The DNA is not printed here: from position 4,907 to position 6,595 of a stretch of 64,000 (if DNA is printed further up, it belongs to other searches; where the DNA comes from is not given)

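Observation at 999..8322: Unannotated cobalamin riboswitch controlling a TonB-dependent receptor plus T9SS-sorted beta-propellers: possible BtuG-like surface B12-capture module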

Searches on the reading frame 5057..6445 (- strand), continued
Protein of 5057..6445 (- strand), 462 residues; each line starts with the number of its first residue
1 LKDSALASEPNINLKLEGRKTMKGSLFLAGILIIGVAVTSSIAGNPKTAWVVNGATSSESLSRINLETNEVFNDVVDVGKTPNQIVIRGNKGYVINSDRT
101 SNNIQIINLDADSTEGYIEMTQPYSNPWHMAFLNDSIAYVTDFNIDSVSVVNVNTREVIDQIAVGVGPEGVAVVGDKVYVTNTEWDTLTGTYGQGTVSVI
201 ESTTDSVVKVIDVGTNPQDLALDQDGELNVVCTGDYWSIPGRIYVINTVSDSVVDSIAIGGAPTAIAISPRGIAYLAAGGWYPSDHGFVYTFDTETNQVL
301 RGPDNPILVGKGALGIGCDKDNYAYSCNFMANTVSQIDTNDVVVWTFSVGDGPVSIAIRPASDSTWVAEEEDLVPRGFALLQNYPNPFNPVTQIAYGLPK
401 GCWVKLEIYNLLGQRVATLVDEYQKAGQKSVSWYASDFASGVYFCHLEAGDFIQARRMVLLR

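Call 30: search_solved_structures(query=A3, max_evalue=0.001, show_alignments=0)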
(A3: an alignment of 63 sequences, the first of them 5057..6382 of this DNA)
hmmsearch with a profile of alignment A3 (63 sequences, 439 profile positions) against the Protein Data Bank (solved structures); distinct sequences matched with E-value up to 0.001: 26.
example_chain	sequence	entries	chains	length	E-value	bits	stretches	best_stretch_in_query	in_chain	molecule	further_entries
1l0q_A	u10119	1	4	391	2.4e-44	155.1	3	69-201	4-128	Surface layer protein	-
8blw_B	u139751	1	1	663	3e-27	98.8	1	50-346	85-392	YncE family protein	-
8ptd_A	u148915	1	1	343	3.1e-25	92.1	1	50-333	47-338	YncE family protein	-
8ptf_A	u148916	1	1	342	3.8e-25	91.8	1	50-332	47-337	YncE family protein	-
8p97_B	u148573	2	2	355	1.1e-17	67.3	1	2-244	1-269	Putative surface layer protein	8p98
5c2v_B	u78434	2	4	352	4.3e-16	62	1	110-271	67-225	HYDRAZINE SYNTHASE BETA SUBUNIT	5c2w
8bmx_D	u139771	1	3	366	9.4e-16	60.9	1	35-243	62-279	YncE family protein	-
8bai_A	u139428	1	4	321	9.4e-16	60.9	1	35-243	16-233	Surface layer protein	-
8baz_A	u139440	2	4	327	1.1e-15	60.7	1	35-243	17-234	Surface layer protein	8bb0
3dsm_A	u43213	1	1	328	1.2e-15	60.6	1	35-243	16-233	uncharacterized protein BACUNI_02894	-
8bn0_A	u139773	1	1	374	1.6e-15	60.1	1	35-243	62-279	Putative surface layer protein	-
8bmy_A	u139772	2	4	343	1.8e-15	60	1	35-243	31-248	Putative surface layer protein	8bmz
8okv_B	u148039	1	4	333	3.8e-15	58.9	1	28-244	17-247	Putative surface layer protein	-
8puj_A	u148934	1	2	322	7.2e-15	58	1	35-244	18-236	YncE family protein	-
3bws_A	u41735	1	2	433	1.4e-14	57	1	120-250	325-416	protein Lp49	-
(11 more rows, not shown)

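Call 37: predict_structure(alignment_id=A3)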
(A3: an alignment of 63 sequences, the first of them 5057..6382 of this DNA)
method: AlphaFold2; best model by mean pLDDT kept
length: 441 residues; sequences in the alignment: 63
mean_pLDDT: 91.4   pTM: 0.76
mean pLDDT of the five models: 91.4, 91.4, 90.5, 90.3, 90.1
residues with pLDDT >= 90: 334; 70-90: 74; 50-70: 21; < 50: 12
segments of 3 or more residues with pLDDT < 50: 343-351
pLDDT, mean of each block of 10 residues (from residue 1): 80 74 86 89 97 96 96 92 97 97 94 96 97 98 98 97 94 98 97 98 95 96 97 98 97 97 95 98 98 97 98 98 98 96 48 57 61 84 94 96 90 89 91 86 69
secondary structure, 60 per line:
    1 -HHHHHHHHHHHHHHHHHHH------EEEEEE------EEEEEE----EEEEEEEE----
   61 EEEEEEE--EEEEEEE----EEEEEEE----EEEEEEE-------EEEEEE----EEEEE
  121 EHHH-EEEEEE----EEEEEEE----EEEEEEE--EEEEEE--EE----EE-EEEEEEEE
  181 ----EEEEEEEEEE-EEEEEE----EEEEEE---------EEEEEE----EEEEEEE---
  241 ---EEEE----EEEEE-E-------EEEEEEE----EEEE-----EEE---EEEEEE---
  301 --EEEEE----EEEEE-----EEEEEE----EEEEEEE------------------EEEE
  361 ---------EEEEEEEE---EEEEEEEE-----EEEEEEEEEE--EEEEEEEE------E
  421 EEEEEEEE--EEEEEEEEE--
elements in order: H2-20 E27-32 E39-44 E49-56 E61-67 E70-76 E81-87 E92-98 E106-111 E116-121 E126-131 E136-142 E147-153 E156-161 E173-180 E185-194 E196-201 E206-211 E221-226 E231-237 E244-247 E252-256 E266-272 E277-280 E286-288 E292-297 E303-307 E312-316 E322-327 E332-338 E357-360 E370-377 E381-388 E394-403 E406-413 E420-428 E431-439

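Call 41: fold_search(model_id=the predicted structure, library=pdb)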
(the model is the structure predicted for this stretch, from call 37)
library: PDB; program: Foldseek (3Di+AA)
matches with E <= 10: 1887; with E <= 0.001: 699
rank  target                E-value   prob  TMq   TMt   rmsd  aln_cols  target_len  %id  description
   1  1l0q_A                2.1e-21  1.00  0.61  0.68  19.3       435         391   24  Tandem YVTN beta-propeller and PKD domains from an archaeal surface layer protein (released 2002-11-06)
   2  8bai_A                9.4e-20  1.00  0.60  0.81   3.1       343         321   20  The surface-exposed lipo-protein of BtuG2 in complex with cyanocobalamin. (released 2023-10-25)
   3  8bai_B                1.4e-19  1.00  0.59  0.80   3.2       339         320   20  The surface-exposed lipo-protein of BtuG2 in complex with cyanocobalamin. (released 2023-10-25)
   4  8bmy_A                2.2e-19  1.00  0.60  0.78   3.0       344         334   19  Bacteroides thetaiotaomicron surface lipoprotein bound to cyanocobalamin (released 2023-08-16)
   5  8blw_B                3.6e-19  1.00  0.63  0.45  15.9       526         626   16  Vitamin B12 transporter BtuB1 with lipoprotein BtuG1 from B. theta (released 2023-08-16)
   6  8bmz_B                4.2e-19  1.00  0.59  0.78   3.1       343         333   19  Bacteroides thetaiotaomicron surface lipoprotein BT1954 bound to adenosylcobalamin (released 2023-08-16)
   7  8okv_D                5.6e-19  1.00  0.60  0.81   3.1       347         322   18  lipoprotein BT2095 from Bacteroides thetaiotamicron bound to cyanocobalamin CnCbl (released 2023-09-20)
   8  3dsm                  6.2e-19  1.00  0.60  0.80   2.8       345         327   19  Crystal structure of the surface layer protein BACUNI_02894 from Bacteroides uniformis, Northeast Structural Genomics Co (released 2008-09-09)
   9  8bmz_A                9.2e-19  1.00  0.59  0.77   3.4       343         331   19  Bacteroides thetaiotaomicron surface lipoprotein BT1954 bound to adenosylcobalamin (released 2023-08-16)
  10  8okv_A                1.8e-18  1.00  0.60  0.82   3.1       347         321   18  lipoprotein BT2095 from Bacteroides thetaiotamicron bound to cyanocobalamin CnCbl (released 2023-09-20)
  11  8bn0                  2.2e-18  1.00  0.60  0.76   3.2       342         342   20  Bacteroides thetaiotaomicron surface protein BT1954 bound to (released 2023-08-16)
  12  8ptf                  2.2e-18  1.00  0.62  0.78   3.5       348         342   22  The surface-exposed lipo-protein of BtuG2 in complex with cyanocobalamin. (released 2024-07-24)
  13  8okv_C                9.4e-18  1.00  0.61  0.81   2.8       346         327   18  lipoprotein BT2095 from Bacteroides thetaiotamicron bound to cyanocobalamin CnCbl (released 2023-09-20)
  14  8okv_B                1.1e-17  1.00  0.60  0.79   3.1       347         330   18  lipoprotein BT2095 from Bacteroides thetaiotamicron bound to cyanocobalamin CnCbl (released 2023-09-20)
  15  8bmx_D                1.3e-17  1.00  0.59  0.76   3.4       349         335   19  Bacteroides thetaiotaomicron B12 TonB dependent transporter in complex with a surface lipoprotein (released 2023-09-20)
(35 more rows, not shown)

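Call 44: search_solved_structures(query=A3, max_evalue=1e-15, show_alignments=5)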
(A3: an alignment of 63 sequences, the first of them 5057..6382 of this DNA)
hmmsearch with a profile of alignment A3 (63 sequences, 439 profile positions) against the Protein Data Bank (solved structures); distinct sequences matched with E-value up to 1e-15: 8.
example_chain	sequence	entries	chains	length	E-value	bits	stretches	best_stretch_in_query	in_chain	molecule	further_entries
1l0q_A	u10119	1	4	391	2.4e-44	155.1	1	69-201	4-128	Surface layer protein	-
8blw_B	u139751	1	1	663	3e-27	98.8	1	50-346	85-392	YncE family protein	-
8ptd_A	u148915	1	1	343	3.1e-25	92.1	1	50-333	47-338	YncE family protein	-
8ptf_A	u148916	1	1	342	3.8e-25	91.8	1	50-332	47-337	YncE family protein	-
8p97_B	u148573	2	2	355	1.1e-17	67.3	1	2-244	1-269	Putative surface layer protein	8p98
5c2v_B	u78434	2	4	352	4.3e-16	62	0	110-271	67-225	HYDRAZINE SYNTHASE BETA SUBUNIT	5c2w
8bmx_D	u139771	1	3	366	9.4e-16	60.9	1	35-243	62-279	YncE family protein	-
8bai_A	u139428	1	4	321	9.4e-16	60.9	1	35-243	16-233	Surface layer protein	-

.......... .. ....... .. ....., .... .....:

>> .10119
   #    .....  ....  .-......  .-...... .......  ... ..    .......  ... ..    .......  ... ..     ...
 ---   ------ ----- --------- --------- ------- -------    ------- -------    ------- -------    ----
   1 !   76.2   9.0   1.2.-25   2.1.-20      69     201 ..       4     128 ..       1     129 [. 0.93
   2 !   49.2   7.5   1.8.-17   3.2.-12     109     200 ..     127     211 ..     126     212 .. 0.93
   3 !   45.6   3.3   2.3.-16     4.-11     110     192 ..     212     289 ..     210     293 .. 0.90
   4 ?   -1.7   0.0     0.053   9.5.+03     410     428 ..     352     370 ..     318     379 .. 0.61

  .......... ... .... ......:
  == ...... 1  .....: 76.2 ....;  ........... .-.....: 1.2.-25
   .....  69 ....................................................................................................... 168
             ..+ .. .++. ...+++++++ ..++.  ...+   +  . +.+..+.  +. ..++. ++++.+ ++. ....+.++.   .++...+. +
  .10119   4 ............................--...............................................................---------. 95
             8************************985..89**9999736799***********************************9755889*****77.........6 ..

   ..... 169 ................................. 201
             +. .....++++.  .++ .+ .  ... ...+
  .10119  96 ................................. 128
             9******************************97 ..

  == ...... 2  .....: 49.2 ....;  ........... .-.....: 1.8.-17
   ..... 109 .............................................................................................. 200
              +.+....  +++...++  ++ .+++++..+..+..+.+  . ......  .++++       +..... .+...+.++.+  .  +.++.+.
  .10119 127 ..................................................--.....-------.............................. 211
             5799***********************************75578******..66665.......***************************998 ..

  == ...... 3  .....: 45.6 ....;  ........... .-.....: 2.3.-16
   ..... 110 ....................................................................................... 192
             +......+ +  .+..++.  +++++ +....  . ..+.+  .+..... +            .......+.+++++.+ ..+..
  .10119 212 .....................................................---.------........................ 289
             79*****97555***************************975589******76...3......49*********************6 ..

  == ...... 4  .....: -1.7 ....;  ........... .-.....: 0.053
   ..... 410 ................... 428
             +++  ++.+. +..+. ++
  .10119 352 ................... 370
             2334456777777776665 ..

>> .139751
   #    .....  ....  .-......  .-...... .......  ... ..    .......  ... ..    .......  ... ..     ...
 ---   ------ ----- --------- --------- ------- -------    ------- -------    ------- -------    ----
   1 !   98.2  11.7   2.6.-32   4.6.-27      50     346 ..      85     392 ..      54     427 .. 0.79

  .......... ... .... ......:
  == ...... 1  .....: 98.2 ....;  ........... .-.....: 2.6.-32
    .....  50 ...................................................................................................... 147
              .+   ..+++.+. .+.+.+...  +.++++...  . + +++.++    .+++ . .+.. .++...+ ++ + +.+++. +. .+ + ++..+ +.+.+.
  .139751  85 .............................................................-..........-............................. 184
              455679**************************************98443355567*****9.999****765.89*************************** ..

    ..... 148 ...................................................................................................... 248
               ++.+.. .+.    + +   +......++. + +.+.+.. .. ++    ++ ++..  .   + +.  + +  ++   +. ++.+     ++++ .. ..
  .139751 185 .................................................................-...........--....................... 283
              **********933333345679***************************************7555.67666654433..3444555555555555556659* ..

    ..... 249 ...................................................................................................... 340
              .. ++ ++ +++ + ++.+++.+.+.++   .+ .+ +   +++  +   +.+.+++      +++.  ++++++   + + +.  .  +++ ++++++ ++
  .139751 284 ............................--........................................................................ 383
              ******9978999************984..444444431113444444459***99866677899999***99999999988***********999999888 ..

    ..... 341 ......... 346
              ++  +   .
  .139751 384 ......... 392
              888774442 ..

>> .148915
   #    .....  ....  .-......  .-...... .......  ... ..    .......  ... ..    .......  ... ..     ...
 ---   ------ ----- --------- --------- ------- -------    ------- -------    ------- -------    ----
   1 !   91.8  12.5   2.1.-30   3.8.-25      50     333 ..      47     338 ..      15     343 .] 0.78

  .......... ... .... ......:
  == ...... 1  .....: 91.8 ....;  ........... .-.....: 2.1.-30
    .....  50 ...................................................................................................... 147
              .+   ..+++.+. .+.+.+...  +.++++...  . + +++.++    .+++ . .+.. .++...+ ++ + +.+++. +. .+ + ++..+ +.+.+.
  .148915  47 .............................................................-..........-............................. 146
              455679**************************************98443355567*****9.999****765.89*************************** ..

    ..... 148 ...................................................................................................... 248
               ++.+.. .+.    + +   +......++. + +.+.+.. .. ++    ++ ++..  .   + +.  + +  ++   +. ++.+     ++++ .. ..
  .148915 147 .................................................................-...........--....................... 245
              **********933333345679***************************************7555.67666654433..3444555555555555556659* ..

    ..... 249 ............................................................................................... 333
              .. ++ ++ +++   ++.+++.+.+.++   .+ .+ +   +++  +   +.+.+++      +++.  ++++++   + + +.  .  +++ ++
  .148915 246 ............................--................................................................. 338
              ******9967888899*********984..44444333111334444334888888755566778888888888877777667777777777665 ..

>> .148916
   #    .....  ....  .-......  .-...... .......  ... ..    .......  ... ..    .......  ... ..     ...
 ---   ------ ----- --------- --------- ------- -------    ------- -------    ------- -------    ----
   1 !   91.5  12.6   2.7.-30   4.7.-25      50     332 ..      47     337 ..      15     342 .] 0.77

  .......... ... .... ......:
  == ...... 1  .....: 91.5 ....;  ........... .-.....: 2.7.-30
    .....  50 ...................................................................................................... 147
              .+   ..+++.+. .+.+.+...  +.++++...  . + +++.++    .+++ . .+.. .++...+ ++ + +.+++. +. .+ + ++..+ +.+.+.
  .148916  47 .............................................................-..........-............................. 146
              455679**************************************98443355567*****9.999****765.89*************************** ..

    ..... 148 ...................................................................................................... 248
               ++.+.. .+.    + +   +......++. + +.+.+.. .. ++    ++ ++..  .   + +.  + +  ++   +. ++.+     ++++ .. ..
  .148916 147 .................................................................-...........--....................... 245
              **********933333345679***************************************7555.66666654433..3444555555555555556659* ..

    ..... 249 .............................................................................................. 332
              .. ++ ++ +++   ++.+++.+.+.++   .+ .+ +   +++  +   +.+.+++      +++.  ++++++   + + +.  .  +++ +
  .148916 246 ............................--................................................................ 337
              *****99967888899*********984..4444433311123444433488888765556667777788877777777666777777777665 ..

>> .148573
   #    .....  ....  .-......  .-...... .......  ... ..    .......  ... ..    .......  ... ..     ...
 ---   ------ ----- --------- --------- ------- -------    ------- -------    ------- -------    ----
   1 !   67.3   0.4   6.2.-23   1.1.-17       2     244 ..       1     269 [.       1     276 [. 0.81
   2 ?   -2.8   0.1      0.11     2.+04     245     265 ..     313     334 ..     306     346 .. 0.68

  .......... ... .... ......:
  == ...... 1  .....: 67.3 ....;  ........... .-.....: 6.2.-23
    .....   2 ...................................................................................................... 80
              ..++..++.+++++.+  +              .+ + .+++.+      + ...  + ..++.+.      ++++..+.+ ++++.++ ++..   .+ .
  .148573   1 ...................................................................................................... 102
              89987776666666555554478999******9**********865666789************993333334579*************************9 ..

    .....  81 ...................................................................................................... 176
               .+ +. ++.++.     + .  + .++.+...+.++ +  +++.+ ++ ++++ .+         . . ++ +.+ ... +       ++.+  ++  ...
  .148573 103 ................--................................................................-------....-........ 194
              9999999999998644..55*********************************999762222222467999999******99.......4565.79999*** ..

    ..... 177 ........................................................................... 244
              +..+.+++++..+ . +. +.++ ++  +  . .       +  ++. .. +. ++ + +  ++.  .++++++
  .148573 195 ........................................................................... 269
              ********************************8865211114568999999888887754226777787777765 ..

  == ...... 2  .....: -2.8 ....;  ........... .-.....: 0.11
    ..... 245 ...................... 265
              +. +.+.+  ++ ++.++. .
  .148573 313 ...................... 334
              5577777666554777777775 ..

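Call 88: list_cluster_members(proteins=[P0001, P0005])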
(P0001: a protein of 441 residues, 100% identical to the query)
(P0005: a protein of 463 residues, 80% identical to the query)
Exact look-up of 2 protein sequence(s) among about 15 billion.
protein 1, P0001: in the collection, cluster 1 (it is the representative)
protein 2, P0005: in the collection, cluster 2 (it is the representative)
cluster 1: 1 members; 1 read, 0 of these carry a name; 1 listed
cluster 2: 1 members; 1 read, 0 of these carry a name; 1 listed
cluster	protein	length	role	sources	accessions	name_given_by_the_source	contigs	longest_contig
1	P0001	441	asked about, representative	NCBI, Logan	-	-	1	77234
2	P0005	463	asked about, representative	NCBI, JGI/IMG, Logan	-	-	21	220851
